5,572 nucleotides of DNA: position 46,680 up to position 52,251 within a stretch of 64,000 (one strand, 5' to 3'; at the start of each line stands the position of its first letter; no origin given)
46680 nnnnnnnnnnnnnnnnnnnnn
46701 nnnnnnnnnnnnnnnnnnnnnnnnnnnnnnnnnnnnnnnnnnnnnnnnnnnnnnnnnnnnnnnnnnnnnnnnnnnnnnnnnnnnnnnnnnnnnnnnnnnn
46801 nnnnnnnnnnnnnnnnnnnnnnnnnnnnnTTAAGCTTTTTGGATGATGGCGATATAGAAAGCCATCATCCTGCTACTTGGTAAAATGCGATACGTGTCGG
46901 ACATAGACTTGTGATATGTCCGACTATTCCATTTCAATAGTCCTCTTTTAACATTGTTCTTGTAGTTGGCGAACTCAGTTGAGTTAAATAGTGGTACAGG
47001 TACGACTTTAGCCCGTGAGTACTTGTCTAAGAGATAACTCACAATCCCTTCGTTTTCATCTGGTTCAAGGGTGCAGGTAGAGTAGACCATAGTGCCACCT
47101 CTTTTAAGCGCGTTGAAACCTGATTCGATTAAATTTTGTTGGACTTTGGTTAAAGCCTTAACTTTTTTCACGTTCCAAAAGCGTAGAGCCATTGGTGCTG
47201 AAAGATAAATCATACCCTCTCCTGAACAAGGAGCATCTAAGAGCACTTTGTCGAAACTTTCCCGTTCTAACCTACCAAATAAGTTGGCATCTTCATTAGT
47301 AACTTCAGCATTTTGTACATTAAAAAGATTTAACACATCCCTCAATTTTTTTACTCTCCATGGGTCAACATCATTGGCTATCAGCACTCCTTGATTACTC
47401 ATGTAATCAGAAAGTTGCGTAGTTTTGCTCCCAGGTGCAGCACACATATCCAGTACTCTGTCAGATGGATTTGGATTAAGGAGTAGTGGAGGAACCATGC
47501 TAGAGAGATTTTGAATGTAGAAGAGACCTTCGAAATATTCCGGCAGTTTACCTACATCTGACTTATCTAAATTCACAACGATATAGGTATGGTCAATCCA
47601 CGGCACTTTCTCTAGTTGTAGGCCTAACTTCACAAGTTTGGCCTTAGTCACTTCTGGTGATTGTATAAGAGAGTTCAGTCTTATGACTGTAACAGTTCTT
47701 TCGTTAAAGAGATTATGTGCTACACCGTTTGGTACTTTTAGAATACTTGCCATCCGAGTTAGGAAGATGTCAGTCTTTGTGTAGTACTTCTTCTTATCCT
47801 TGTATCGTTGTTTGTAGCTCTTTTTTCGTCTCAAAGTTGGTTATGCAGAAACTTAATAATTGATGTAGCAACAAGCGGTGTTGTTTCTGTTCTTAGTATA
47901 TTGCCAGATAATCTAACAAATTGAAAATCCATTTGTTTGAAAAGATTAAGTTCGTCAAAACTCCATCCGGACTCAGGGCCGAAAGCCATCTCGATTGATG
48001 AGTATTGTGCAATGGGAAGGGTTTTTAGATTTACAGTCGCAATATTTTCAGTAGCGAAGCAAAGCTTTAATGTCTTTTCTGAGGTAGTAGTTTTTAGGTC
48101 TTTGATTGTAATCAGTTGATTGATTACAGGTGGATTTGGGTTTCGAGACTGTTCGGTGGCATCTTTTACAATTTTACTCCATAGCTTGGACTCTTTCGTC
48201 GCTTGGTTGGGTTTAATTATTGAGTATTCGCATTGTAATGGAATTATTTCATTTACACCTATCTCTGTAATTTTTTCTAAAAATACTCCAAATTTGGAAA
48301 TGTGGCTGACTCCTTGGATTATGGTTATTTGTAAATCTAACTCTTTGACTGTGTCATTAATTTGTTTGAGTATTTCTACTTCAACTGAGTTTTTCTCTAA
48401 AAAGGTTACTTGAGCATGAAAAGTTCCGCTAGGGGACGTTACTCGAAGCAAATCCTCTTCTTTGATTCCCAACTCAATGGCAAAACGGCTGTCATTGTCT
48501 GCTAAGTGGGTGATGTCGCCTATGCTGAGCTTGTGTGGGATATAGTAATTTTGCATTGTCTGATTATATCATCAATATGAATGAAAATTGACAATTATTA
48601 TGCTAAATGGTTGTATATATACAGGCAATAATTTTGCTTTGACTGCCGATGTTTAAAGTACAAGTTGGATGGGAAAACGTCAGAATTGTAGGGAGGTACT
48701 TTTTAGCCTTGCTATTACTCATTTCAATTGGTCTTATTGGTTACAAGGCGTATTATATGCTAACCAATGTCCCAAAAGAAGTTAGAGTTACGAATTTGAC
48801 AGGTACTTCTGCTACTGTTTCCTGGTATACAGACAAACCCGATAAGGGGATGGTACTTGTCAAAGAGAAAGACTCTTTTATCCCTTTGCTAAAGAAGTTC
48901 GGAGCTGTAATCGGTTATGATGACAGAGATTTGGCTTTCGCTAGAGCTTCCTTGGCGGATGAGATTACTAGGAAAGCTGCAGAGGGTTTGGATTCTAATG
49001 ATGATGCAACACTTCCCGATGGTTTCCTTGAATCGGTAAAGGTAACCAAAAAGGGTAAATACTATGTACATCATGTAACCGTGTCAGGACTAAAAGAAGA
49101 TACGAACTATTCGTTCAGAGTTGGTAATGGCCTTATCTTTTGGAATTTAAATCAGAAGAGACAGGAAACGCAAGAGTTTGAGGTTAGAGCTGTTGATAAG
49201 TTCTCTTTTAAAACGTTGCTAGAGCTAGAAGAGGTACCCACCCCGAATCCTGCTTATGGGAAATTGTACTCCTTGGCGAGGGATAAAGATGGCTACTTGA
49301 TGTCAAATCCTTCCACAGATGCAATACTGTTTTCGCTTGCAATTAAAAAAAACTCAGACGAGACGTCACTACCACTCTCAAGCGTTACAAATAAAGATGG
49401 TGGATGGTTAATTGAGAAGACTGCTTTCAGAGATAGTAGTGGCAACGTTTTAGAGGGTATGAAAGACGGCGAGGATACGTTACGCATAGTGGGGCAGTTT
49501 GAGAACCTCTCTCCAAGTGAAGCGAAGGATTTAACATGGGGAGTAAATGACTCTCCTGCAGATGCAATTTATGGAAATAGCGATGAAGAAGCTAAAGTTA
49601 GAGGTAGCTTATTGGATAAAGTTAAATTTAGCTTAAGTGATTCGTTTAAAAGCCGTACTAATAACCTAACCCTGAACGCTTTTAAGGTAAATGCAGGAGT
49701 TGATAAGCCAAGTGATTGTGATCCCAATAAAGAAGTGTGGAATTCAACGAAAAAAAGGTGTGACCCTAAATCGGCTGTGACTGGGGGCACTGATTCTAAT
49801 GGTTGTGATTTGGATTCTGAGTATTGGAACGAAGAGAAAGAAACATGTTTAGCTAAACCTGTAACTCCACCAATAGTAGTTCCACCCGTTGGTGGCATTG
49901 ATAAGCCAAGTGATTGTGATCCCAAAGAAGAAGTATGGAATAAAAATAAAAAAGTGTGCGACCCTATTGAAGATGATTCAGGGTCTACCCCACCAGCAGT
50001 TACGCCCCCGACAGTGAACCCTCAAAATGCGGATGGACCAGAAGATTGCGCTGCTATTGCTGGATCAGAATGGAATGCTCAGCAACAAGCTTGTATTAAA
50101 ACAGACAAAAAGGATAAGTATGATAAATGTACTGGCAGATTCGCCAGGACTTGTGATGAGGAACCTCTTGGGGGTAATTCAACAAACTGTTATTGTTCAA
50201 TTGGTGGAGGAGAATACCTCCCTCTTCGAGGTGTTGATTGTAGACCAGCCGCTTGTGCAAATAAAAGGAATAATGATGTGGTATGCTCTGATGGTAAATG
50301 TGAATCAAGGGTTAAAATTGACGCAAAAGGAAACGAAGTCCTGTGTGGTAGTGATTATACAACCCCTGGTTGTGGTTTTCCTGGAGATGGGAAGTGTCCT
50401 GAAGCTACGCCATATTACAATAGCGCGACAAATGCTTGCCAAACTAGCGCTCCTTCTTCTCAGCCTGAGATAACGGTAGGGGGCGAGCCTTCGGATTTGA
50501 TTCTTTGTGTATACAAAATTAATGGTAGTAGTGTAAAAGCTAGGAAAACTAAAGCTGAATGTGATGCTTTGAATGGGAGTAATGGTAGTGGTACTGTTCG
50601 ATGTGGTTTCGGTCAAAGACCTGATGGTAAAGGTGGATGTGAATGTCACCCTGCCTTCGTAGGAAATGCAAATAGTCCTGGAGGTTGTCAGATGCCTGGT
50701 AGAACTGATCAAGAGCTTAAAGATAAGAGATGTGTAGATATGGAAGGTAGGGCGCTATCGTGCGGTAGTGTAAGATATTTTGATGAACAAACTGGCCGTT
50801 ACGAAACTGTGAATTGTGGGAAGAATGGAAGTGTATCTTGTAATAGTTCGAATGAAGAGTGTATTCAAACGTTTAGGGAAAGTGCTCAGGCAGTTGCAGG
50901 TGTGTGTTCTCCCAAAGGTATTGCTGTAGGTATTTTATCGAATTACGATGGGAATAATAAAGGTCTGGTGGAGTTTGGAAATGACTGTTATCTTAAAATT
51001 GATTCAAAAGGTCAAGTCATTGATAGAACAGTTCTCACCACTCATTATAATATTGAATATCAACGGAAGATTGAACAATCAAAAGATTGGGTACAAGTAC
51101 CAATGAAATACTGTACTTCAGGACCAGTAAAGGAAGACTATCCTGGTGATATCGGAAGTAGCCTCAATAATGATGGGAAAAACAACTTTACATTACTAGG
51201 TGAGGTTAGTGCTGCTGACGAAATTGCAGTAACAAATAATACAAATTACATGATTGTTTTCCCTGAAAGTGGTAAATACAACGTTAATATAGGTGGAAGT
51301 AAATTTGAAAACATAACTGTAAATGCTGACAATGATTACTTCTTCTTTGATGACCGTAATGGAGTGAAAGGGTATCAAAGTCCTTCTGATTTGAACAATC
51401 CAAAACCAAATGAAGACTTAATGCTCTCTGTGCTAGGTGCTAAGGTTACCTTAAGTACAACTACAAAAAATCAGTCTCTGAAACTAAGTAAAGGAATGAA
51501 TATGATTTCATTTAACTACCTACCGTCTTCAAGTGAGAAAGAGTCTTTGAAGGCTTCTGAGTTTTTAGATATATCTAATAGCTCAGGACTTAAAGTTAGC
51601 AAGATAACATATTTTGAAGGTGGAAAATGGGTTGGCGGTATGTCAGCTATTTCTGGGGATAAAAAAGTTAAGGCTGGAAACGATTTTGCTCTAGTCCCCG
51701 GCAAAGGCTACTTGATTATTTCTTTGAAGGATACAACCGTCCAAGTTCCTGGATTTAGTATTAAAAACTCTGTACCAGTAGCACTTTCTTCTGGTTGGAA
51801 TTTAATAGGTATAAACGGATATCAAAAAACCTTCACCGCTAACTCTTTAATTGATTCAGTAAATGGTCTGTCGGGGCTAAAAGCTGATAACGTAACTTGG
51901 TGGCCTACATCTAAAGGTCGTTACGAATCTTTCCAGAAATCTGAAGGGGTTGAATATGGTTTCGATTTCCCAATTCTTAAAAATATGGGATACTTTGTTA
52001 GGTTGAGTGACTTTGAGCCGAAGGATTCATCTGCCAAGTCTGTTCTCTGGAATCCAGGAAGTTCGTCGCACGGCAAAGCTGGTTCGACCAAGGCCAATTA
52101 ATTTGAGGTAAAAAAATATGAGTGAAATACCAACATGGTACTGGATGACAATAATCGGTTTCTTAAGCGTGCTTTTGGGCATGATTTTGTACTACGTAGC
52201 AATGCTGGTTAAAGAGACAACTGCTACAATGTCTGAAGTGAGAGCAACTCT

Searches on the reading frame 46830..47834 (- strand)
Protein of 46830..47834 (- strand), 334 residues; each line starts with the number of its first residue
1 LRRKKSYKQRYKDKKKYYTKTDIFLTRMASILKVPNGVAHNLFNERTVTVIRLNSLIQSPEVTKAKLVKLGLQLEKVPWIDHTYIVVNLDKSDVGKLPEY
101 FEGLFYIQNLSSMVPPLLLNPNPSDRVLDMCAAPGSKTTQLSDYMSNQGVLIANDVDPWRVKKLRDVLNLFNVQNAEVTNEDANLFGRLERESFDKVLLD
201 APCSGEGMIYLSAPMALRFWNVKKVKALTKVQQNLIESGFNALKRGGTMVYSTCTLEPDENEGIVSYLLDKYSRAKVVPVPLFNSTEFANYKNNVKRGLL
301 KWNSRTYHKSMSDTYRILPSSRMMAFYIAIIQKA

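Call 51: search_protein_families(library=pfam, proteins=[window:46830-47834:-], max_evalue=0.001)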
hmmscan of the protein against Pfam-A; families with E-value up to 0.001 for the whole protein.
window:46830-47834:- (334 aa): 4 families
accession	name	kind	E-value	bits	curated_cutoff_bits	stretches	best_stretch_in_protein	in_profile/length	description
PF01189.24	Methyltr_RsmB-F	-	1.5e-46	159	27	1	117-330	2-197/199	16S rRNA methyltransferase RsmB/F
PF17125.10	Methyltr_RsmF_N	-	2.3e-08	34.8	34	1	24-109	5-85/86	N-terminal domain of 16S rRNA methyltransferase RsmF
PF01728.25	FtsJ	-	1.3e-06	28.9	24.1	1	123-278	21-162/181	FtsJ-like methyltransferase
PF13847.12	Methyltransf_31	-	1.9e-05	24.8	27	1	124-255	4-113/145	Methyltransferase domain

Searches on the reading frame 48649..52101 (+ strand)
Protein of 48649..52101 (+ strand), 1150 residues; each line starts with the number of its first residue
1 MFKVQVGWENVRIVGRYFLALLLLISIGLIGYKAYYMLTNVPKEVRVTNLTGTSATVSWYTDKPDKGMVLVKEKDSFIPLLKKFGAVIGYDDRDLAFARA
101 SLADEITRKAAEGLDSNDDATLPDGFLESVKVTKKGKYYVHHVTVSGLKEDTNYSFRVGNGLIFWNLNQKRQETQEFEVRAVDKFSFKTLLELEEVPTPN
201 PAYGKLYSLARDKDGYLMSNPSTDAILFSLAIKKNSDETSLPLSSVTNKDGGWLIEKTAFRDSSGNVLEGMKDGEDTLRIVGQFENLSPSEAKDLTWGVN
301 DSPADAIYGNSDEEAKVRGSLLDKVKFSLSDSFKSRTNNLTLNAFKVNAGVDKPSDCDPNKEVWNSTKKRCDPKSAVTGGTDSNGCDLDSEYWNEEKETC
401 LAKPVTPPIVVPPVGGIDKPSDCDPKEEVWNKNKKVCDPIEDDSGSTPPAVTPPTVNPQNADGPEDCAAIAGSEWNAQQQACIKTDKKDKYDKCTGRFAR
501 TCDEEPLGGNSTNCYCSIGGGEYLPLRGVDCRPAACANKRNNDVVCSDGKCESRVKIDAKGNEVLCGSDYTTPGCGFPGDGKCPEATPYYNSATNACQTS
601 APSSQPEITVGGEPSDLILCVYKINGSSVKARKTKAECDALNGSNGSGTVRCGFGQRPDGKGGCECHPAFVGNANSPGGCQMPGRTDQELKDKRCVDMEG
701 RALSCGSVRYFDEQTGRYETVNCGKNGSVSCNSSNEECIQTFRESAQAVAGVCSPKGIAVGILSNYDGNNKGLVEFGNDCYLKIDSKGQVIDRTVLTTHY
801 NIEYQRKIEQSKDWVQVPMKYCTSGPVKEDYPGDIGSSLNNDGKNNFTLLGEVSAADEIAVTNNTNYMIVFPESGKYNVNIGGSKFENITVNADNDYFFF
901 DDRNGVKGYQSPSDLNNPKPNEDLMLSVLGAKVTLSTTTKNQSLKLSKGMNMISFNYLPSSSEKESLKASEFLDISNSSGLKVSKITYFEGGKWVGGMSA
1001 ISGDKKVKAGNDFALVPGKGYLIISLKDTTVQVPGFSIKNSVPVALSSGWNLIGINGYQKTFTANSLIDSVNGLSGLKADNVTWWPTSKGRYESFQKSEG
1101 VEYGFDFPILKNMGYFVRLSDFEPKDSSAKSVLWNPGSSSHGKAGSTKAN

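Call 46: search_protein_families(library=pfam, proteins=[window:48649-52101:+], max_evalue=0.001)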
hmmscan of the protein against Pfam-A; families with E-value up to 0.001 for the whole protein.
window:48649-52101:+ (1150 aa): 2 families
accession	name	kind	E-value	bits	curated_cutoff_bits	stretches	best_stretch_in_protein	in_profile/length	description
PF16656.11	Pur_ac_phosph_N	-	1.5e-09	38.8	30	1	46-161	7-81/93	Purple acid Phosphatase, N-terminal domain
PF00041.27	fn3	-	0.0008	20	25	0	140-158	48-66/84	Fibronectin type III domain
